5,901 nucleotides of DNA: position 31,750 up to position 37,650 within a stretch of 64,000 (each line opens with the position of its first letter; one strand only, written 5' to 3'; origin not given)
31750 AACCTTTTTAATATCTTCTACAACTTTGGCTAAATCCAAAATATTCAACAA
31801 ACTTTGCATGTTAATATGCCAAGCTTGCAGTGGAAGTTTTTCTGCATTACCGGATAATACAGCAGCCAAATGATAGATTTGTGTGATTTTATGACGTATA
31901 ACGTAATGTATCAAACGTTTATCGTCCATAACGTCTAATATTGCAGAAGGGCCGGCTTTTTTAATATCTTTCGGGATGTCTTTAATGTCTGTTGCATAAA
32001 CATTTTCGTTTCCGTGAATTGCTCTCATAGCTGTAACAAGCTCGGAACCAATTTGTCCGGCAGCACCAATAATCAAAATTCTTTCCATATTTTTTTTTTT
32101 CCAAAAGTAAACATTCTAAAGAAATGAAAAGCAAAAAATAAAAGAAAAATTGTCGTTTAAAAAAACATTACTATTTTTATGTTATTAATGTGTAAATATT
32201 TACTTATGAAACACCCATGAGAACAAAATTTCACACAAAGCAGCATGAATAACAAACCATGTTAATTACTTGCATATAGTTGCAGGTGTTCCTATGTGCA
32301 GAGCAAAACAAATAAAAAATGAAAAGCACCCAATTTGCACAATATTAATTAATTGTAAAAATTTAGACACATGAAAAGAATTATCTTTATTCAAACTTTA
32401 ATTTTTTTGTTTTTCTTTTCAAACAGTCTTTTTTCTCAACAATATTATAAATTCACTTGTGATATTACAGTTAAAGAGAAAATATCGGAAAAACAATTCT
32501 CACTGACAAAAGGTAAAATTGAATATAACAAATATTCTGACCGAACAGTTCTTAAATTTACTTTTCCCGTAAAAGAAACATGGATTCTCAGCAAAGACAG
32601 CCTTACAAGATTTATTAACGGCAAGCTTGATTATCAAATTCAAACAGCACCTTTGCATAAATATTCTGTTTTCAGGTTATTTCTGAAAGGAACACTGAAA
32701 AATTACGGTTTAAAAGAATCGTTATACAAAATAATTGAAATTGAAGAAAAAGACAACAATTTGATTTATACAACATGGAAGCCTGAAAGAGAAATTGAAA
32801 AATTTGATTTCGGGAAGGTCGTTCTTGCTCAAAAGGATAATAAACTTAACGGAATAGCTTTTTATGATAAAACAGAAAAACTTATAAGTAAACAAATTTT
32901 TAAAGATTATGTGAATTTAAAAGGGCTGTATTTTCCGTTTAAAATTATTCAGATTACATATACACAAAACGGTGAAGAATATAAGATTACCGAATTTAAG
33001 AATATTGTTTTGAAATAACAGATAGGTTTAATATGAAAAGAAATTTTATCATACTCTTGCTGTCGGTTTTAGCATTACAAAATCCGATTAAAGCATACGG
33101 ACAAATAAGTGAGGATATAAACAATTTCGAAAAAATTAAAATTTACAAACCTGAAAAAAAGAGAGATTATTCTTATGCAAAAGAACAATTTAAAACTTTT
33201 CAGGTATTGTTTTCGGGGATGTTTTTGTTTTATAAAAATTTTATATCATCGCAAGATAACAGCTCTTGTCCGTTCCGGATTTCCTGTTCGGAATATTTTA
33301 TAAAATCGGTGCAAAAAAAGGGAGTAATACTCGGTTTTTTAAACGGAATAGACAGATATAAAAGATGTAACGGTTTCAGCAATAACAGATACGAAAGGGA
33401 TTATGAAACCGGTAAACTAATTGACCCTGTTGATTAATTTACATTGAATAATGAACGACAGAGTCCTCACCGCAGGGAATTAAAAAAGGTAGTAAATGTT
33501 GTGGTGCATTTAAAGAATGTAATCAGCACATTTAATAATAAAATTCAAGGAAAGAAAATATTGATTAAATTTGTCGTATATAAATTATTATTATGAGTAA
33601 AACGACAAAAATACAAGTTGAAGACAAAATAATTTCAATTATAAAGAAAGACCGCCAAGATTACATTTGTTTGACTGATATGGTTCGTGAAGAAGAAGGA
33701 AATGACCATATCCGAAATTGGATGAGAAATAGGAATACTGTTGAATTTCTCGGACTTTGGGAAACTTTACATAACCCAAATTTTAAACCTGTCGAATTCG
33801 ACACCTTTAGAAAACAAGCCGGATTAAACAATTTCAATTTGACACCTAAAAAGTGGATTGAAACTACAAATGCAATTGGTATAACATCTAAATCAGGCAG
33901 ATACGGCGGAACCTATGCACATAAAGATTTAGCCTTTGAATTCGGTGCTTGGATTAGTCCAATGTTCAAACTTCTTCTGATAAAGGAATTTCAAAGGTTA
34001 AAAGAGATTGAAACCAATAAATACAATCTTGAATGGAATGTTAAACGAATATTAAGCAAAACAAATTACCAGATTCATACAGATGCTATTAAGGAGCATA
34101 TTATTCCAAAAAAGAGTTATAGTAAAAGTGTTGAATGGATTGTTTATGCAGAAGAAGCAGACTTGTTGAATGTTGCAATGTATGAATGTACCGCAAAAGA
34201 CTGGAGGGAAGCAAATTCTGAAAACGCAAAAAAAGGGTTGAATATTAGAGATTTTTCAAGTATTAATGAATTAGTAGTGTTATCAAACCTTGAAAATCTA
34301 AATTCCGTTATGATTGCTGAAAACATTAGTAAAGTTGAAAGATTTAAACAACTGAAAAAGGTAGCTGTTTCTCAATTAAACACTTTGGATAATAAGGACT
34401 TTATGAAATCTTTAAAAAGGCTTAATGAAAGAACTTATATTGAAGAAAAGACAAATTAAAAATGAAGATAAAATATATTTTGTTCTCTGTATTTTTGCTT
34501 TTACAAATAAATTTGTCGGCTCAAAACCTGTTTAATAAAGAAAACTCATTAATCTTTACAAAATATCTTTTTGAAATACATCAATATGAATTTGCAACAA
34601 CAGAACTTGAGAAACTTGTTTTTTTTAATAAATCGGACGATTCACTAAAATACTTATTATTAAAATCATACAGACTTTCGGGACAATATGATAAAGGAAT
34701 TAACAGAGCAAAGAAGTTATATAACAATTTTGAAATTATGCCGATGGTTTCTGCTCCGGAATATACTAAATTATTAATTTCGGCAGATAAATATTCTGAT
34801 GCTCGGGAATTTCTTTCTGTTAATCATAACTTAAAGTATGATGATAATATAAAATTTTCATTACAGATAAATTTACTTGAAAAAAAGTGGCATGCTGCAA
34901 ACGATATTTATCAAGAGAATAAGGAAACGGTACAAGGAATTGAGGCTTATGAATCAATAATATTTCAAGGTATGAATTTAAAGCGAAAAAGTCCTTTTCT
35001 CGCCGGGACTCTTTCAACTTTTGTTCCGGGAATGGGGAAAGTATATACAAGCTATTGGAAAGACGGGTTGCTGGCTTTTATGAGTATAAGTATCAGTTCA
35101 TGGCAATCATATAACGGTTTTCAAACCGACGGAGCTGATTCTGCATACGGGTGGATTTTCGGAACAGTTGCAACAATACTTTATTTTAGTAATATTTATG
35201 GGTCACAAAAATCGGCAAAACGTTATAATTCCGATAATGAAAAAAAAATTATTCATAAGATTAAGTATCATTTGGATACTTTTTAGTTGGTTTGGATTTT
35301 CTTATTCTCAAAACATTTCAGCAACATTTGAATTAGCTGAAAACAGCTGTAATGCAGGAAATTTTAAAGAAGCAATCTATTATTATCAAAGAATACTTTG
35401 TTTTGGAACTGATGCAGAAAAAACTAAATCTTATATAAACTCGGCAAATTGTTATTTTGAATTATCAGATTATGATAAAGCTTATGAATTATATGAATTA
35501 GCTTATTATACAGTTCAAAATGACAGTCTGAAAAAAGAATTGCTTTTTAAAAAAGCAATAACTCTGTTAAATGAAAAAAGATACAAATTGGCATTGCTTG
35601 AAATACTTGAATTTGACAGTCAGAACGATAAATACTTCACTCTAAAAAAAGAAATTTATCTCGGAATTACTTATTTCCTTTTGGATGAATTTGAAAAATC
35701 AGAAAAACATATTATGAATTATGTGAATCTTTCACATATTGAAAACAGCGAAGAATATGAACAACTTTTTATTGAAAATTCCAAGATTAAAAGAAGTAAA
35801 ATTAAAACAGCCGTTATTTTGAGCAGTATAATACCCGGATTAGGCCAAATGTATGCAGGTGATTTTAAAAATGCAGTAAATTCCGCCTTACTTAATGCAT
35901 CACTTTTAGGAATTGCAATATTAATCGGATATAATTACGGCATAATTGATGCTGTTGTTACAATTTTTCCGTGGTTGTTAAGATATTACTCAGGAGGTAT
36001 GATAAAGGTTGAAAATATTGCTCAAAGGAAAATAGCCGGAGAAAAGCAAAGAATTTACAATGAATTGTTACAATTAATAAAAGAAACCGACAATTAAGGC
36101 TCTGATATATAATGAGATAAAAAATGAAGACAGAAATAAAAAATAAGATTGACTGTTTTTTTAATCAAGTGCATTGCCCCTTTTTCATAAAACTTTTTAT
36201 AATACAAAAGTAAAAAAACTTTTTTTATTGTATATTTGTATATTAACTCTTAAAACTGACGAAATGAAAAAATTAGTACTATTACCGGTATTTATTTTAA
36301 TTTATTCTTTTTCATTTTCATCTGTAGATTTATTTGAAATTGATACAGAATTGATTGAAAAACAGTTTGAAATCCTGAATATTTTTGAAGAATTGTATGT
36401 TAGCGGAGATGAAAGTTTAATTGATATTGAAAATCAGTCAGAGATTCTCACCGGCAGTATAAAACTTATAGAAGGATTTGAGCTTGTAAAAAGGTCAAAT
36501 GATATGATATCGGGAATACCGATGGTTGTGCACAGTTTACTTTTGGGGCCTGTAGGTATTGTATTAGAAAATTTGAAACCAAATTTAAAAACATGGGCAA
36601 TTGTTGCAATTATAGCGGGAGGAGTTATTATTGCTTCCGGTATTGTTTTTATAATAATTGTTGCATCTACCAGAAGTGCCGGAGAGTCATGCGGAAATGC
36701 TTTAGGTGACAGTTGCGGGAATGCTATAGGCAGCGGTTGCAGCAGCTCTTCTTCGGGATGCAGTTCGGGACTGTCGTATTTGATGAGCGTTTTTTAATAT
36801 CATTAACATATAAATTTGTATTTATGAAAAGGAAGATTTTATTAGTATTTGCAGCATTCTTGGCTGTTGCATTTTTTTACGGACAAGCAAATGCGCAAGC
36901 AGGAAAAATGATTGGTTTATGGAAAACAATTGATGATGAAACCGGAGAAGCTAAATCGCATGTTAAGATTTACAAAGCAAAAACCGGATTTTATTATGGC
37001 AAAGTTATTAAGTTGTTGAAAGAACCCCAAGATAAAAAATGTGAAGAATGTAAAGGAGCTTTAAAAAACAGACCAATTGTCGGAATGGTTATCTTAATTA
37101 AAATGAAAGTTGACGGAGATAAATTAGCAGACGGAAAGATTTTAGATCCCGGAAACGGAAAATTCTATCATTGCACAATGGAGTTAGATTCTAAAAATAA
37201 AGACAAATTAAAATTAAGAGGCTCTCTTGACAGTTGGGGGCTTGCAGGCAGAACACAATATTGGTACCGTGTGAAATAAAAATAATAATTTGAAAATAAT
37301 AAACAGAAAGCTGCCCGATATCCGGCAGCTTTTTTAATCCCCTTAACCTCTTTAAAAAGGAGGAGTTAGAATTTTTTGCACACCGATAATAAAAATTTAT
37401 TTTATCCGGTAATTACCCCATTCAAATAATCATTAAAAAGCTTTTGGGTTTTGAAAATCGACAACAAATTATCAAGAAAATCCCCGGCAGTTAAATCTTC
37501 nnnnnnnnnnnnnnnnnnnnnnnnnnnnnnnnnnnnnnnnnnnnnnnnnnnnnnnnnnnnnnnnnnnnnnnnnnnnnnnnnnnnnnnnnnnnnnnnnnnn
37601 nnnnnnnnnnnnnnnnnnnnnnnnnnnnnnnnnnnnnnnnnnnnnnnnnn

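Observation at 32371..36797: Uncharacterised envelope module: LolA-like, exported YidD-like, two TPR-membrane paralogues and a Cys-rich membrane protein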

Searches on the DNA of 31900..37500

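Call 91: search_rna_families(source=window, start=31900, end=37500, threshold=evalue, max_evalue=1)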
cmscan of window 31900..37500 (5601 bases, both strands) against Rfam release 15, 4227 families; matches with E-value up to 1: 1.
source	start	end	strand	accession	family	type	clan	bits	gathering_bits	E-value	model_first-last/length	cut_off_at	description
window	37274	37338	+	RF01859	Phe_leader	Cis-reg; leader;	-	26.7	55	0.28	1-125/125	no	Phenylalanine leader peptide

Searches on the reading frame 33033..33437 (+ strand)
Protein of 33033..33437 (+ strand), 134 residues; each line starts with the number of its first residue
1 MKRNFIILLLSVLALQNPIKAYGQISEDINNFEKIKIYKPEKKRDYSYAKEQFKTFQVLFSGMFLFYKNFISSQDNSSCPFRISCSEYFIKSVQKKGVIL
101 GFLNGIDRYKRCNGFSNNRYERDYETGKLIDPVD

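Call 3: search_protein_families(library=pfam, proteins=[window:33033-33437:+], max_evalue=0.1)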
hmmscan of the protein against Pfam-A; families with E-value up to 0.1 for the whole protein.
window:33033-33437:+ (134 aa): 1 family
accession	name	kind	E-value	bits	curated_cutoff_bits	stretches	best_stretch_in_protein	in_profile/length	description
PF01809.23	YidD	-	1.9e-13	50.4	27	1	59-120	3-64/67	Putative membrane protein insertion efficiency factor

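Call 4: search_protein_families(library=ncbifam, proteins=[window:33033-33437:+], max_evalue=0.1)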
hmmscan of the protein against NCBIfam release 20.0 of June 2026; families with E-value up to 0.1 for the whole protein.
window:33033-33437:+ (134 aa): 1 family
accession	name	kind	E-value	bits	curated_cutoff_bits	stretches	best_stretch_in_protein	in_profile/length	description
TIGR00278.2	TIGR00278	equivalog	2e-15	56.4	40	1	63-117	7-61/64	membrane protein insertion efficiency factor YidD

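Call 18: find_homologous_proteins(query=window:33033-33437:+, max_evalue=0.001)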
Query window:33033-33437:+ (134 aa): 20 proteins with E <= 0.001 among 24 candidates.
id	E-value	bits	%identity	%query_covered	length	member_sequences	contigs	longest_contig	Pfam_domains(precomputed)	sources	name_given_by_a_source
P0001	6.2e-83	293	100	100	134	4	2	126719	PF01809.24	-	-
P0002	2.6e-71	256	88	100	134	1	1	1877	PF01809.24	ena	-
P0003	2.6e-66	240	81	100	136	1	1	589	PF01809.24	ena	-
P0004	2.3e-45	172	64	95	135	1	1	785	PF01809.24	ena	-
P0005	7.4e-45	170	60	100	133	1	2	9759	PF01809.24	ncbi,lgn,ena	-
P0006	8.3e-44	167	66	84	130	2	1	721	PF01809.24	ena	-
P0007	1.7e-42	163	61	97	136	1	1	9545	PF01809.24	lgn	-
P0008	5.1e-37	145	56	96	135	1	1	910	PF01809.24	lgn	-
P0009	5.4e-33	132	51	95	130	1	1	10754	PF01809.24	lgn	-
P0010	1.5e-28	117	51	87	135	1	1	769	PF01809.24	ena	-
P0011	1.3e-26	111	42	93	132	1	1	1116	PF01809.24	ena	-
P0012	8.2e-26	109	46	84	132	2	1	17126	PF01809.24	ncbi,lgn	-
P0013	1.5e-22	98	46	91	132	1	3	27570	PF01809.24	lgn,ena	-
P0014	3.1e-22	97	52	67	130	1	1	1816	PF01809.24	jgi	jgi:putative membrane protein insertion efficiency factor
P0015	1.9e-21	94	44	84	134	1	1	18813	PF01809.24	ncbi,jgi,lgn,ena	-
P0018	7.2e-18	83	38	98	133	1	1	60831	PF01809.24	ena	-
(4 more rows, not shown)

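Call 19: find_encoding_contigs(protein=P0018, flank=7000, max_places=2)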
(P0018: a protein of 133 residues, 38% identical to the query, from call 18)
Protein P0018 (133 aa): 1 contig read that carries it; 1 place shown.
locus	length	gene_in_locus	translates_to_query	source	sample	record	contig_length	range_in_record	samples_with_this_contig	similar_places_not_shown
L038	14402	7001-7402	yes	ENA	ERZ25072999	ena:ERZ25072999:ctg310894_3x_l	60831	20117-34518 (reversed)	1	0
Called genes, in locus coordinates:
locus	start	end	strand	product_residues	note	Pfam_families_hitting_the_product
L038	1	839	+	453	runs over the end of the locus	PF00083:Sugar_tr, PF07690:MFS_1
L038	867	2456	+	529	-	PF00251:Glyco_hydro_32N, PF08244:Glyco_hydro_32C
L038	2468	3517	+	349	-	PF08450:SGL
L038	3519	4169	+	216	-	PF00697:PRAI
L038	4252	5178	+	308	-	PF03737:RraA-like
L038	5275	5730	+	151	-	PF07883:Cupin_2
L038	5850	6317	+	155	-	-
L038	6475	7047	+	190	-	-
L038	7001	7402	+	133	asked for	PF01809:YidD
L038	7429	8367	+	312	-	-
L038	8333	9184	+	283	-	PF12895:ANAPC3 (faint), PF07719:TPR_2 (faint), PF00515:TPR_1 (faint)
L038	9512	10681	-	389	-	PF01306:LacY_symp (weak), PF03825:Nuc_H_symport, PF07690:MFS_1, PF12832:MFS_1_like, PF07690:MFS_1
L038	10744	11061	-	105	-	-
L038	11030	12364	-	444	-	PF17900:Peptidase_M1_N, PF01433:Peptidase_M1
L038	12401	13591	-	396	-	PF01408:GFO_IDH_MocA, PF02894:GFO_IDH_MocA_C, PF22725:GFO_IDH_MocA_C3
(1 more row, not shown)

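Call 20: find_encoding_contigs(protein=P0013, flank=7000, max_places=2)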
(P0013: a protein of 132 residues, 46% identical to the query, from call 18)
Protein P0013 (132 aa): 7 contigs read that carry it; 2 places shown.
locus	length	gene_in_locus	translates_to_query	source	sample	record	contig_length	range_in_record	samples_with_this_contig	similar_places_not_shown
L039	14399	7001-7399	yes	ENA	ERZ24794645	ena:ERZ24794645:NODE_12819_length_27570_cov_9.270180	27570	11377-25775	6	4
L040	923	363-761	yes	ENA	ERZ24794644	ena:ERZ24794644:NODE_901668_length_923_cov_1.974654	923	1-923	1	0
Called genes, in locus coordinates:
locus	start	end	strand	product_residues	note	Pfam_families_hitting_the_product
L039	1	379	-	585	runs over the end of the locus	PF01336:tRNA_anti-codon, PF00152:tRNA-synt_2, PF02938:GAD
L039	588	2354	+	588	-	PF00270:DEAD, PF04851:ResIII (weak), PF00271:Helicase_C, PF28538:Helicase_helical, PF03880:DbpA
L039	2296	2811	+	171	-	PF00383:dCMP_cyt_deam_1, PF14437:MafB19-deam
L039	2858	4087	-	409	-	PF00275:EPSP_synthase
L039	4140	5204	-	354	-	PF13685:Fe-ADH_2 (weak), PF01761:DHQ_synthase, PF24621:DHQS_C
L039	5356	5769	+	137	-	-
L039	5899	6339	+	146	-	-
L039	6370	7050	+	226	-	-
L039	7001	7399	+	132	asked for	PF01809:YidD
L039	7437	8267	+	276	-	-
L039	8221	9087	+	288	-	PF07719:TPR_2 (faint)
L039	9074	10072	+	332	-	-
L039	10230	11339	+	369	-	PF14520:HHH_5 (weak), PF02481:DNA_processg_A, PF17782:WHD_DprA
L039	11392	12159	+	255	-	PF01026:TatD_DNase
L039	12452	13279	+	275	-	PF01618:MotA_ExbB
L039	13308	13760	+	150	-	-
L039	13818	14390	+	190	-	PF02472:ExbD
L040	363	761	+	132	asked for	PF01809:YidD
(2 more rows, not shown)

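Call 21: find_encoding_contigs(protein=P0015, flank=7000, max_places=2)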
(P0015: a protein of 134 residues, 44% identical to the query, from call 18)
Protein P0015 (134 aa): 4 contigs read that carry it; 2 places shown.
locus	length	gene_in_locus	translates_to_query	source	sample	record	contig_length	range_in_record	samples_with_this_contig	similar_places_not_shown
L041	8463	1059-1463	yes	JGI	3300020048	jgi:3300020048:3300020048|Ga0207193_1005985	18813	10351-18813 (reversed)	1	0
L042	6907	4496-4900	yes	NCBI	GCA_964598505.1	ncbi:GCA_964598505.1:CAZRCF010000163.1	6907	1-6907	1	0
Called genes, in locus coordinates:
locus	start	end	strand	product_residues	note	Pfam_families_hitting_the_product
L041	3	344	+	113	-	?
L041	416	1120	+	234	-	-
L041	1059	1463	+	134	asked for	PF01809:YidD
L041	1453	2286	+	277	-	-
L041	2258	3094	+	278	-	-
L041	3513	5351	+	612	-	-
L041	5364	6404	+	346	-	PF02775:TPP_enzyme_C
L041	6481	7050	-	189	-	PF01386:Ribosomal_L25p, PF14693:Ribosomal_TL5_C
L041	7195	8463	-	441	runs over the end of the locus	PF02737:3HCDH_N, PF00725:3HCDH (weak)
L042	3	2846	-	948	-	?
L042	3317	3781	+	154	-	-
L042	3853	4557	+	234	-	-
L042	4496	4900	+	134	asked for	PF01809:YidD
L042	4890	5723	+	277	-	-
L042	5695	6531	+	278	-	-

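Call 71: search_protein_families(library=pfam, proteins=[L039:9074-10072:+, L041:3513-5351:+], max_evalue=0.01)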
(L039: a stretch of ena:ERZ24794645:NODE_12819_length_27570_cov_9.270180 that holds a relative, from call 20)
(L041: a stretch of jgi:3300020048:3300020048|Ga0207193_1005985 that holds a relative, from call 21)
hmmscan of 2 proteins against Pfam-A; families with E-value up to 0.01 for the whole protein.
L039:9074-10072:+ (332 aa): 0 families

L041:3513-5351:+ (612 aa): 5 families
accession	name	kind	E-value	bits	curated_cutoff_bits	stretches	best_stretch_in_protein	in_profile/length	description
PF01855.24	POR_N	-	5.7e-48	164.1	27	1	259-471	9-220/231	Pyruvate flavodoxin/ferredoxin oxidoreductase, thiamine diP-bdg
PF01558.24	POR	-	6.7e-24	85.4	27.4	1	23-210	2-172/173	Pyruvate ferredoxin/flavodoxin oxidoreductase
PF17147.9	PFOR_II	-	5.1e-05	24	27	1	513-577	2-72/102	Pyruvate:ferredoxin oxidoreductase core domain II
PF02780.25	Transketolase_C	-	0.0041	17.4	25.9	1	511-570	9-69/124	Transketolase, C-terminal domain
PF02776.23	TPP_enzyme_N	-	0.0042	17.3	26.8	1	265-348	23-106/119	Thiamine pyrophosphate enzyme, N-terminal TPP binding domain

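Call 107: search_protein_families(library=padloc, proteins=[window:33033-33437:+], max_evalue=0.01)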
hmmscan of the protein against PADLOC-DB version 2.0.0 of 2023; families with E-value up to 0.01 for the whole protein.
window:33033-33437:+ (134 aa): 0 families

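Call 108: search_protein_families(library=phrogs, proteins=[window:33033-33437:+], max_evalue=0.001)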
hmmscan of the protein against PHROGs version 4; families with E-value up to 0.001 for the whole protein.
window:33033-33437:+ (134 aa): 0 families

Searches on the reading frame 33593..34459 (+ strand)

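Call 3: search_protein_families(library=pfam, proteins=[window:33593-34459:+], max_evalue=0.1)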
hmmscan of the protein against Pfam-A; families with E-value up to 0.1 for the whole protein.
window:33593-34459:+ (288 aa): 1 family
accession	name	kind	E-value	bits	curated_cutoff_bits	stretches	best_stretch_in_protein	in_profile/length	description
PF04383.19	KilA-N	-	3.2e-23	82.1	23.8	1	11-137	4-105/107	KilA-N domain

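Call 4: search_protein_families(library=ncbifam, proteins=[window:33593-34459:+], max_evalue=0.1)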
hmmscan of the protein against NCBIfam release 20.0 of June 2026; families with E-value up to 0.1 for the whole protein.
window:33593-34459:+ (288 aa): 1 family
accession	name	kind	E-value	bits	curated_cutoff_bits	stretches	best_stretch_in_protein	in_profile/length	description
NF002631.0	PRK02302.1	equivalog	0.03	14.7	103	1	240-280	47-86/90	hypothetical protein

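Call 107: search_protein_families(library=padloc, proteins=[window:33593-34459:+], max_evalue=0.01)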
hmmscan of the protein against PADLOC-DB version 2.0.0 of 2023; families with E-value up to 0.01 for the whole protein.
window:33593-34459:+ (288 aa): 1 family
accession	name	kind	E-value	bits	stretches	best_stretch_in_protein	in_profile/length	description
PDLC04962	PDC-S22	-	1.5e-124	412.6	1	1-276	1-275/281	-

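Call 108: search_protein_families(library=phrogs, proteins=[window:33593-34459:+], max_evalue=0.001)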
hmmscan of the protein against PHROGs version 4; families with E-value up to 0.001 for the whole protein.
window:33593-34459:+ (288 aa): 5 families
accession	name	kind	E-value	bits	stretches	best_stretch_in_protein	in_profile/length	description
phrog_2657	-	transcription regulation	4.1e-55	187.7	1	5-275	4-240/243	transcriptional regulator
phrog_129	-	transcription regulation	7.3e-16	59.8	1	17-142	13-114/273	transcriptional regulator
phrog_32500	-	unknown function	9.8e-15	55.3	1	14-70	13-70/76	-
phrog_2812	-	unknown function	3.9e-12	47.2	1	17-152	12-120/288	-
phrog_10441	-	unknown function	0.00062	21.1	0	99-147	10-59/126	-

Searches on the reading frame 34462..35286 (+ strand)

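Call 3: search_protein_families(library=pfam, proteins=[window:34462-35286:+], max_evalue=0.1)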
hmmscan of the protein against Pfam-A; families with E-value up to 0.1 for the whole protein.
window:34462-35286:+ (274 aa): 0 families

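Call 4: search_protein_families(library=ncbifam, proteins=[window:34462-35286:+], max_evalue=0.1)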
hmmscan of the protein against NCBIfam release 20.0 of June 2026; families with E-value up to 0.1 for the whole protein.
window:34462-35286:+ (274 aa): 1 family
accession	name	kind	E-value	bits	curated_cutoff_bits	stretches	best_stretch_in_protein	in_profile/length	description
NF040959.1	MamA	equivalog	0.0018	17.7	200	1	35-84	114-163/204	magnetosome protein MamA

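Call 107: search_protein_families(library=padloc, proteins=[window:34462-35286:+], max_evalue=0.01)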
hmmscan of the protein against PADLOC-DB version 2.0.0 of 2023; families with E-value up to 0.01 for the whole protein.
window:34462-35286:+ (274 aa): 0 families

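Call 108: search_protein_families(library=phrogs, proteins=[window:34462-35286:+], max_evalue=0.001)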
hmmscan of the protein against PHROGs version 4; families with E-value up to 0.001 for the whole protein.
window:34462-35286:+ (274 aa): 0 families

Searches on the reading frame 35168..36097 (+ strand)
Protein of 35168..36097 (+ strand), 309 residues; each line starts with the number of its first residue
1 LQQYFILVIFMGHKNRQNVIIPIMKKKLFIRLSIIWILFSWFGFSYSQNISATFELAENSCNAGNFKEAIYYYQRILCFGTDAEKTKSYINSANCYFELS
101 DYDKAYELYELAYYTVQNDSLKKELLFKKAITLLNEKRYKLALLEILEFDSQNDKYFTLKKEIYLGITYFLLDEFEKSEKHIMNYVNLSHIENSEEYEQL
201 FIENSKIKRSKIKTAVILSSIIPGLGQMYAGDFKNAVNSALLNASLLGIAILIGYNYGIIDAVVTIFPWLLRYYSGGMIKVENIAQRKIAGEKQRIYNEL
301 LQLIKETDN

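Call 3: search_protein_families(library=pfam, proteins=[window:35168-36097:+], max_evalue=0.1)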
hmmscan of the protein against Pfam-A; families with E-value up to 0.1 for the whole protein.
window:35168-36097:+ (309 aa): 8 families
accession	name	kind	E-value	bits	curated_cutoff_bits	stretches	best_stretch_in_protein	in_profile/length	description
PF07719.23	TPR_2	-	1.9e-07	31.1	27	1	88-112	3-27/34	Tetratricopeptide repeat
PF00515.34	TPR_1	-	1.1e-06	28.6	27.8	1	87-112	2-27/34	Tetratricopeptide repeat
PF13424.12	TPR_12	-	4.6e-06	27.2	30.1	1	88-117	5-34/77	Tetratricopeptide repeat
PF14559.12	TPR_19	-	0.001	19.8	25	1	63-118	4-57/68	Tetratricopeptide repeat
PF13174.12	TPR_6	-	0.002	19.1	26.3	0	91-110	5-24/33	Tetratricopeptide repeat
PF13176.12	TPR_7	-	0.0039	17.6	27.9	0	89-118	2-31/36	Tetratricopeptide repeat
PF12895.13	ANAPC3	-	0.0045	17.7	27.2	1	64-112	3-49/82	Anaphase-promoting complex, cyclosome, subunit 3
PF18935.5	DUF5683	-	0.025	15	26.7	1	211-231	4-24/151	Family of unknown function (DUF5683)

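Call 4: search_protein_families(library=ncbifam, proteins=[window:35168-36097:+], max_evalue=0.1)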
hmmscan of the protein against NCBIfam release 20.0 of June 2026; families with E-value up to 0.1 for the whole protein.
window:35168-36097:+ (309 aa): 6 families
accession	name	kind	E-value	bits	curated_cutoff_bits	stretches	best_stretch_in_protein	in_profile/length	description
TIGR02917.1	PEP_TPR_lipo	equivalog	0.0012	16.8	312.2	1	61-195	204-329/899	XrtA/PEP-CTERM system TPR-repeat protein PrsT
TIGR03302.1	OM_YfiO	subfamily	0.0019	17.7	81.4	1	49-110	32-94/239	outer membrane protein assembly factor BamD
TIGR00756.2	PPR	repeat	0.002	18.2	20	0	61-79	11-29/35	pentatricopeptide repeat protein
TIGR02552.1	LcrH_SycD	equivalog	0.0028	17.4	104.8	1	38-125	40-125/136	SycD/LcrH family type III secretion system chaperone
NF047507.1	TPR_BatC_Lepto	exception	0.014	14.9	175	1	54-115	62-125/214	TPR repeat-containing protein BatC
TIGR02795.1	tol_pal_ybgF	equivalog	0.048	14.3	90.1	0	51-110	40-100/119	tol-pal system protein YbgF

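Call 63: find_homologous_proteins(query=window:35237-36094:+, max_evalue=0.00001)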
Query window:35237-36094:+ (286 aa): 7 proteins with E <= 0.00001 among 2932 candidates.
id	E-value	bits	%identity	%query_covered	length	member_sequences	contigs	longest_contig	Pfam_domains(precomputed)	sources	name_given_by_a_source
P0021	7.9e-165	565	92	100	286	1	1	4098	PF00515.35,PF13424.13,PF07719.24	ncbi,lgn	-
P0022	8.3e-164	562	91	100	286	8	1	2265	PF00515.35,PF13424.13,PF07719.24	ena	-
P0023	2.7e-86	307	55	90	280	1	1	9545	-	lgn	-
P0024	3.5e-82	294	51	98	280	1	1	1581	PF00515.35,PF13424.13,PF13181.13,PF07719.24,PF13174.13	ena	-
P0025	2.5e-74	268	45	98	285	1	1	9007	-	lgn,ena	-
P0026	3.1e-72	261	46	98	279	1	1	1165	PF00515.35,PF13424.13,PF13181.13,PF07719.24,PF13174.13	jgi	jgi:tetratricopeptide (TPR) repeat protein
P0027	4.9e-17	80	28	86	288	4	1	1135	-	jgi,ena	-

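Call 107: search_protein_families(library=padloc, proteins=[window:35237-36097:+], max_evalue=0.01)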
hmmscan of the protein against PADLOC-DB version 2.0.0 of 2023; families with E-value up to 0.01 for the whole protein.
window:35237-36097:+ (286 aa): 0 families

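Call 108: search_protein_families(library=phrogs, proteins=[window:35237-36097:+], max_evalue=0.001)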
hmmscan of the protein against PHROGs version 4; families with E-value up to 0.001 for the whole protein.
window:35237-36097:+ (286 aa): 0 families

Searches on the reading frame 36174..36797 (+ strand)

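Call 3: search_protein_families(library=pfam, proteins=[window:36174-36797:+], max_evalue=0.1)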
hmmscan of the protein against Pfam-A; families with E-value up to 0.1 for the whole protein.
window:36174-36797:+ (207 aa): 0 families

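Call 4: search_protein_families(library=ncbifam, proteins=[window:36174-36797:+], max_evalue=0.1)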
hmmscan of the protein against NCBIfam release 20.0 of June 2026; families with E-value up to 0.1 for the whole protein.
window:36174-36797:+ (207 aa): 0 families

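Call 87: search_protein_families(library=pfam, proteins=[window:36264-36797:+], max_evalue=5)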
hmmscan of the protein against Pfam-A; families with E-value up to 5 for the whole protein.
window:36264-36797:+ (177 aa): 1 family
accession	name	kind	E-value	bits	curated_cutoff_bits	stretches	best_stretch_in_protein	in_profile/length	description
PF24003.1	DUF7319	-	0.26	11.1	27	1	88-137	124-172/205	Domain of unknown function (DUF7319)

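Call 107: search_protein_families(library=padloc, proteins=[window:36264-36797:+], max_evalue=0.01)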
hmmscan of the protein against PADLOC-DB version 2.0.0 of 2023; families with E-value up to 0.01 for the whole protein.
window:36264-36797:+ (177 aa): 0 families

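Call 108: search_protein_families(library=phrogs, proteins=[window:36264-36797:+], max_evalue=0.001)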
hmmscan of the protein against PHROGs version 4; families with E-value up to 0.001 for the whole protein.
window:36264-36797:+ (177 aa): 0 families
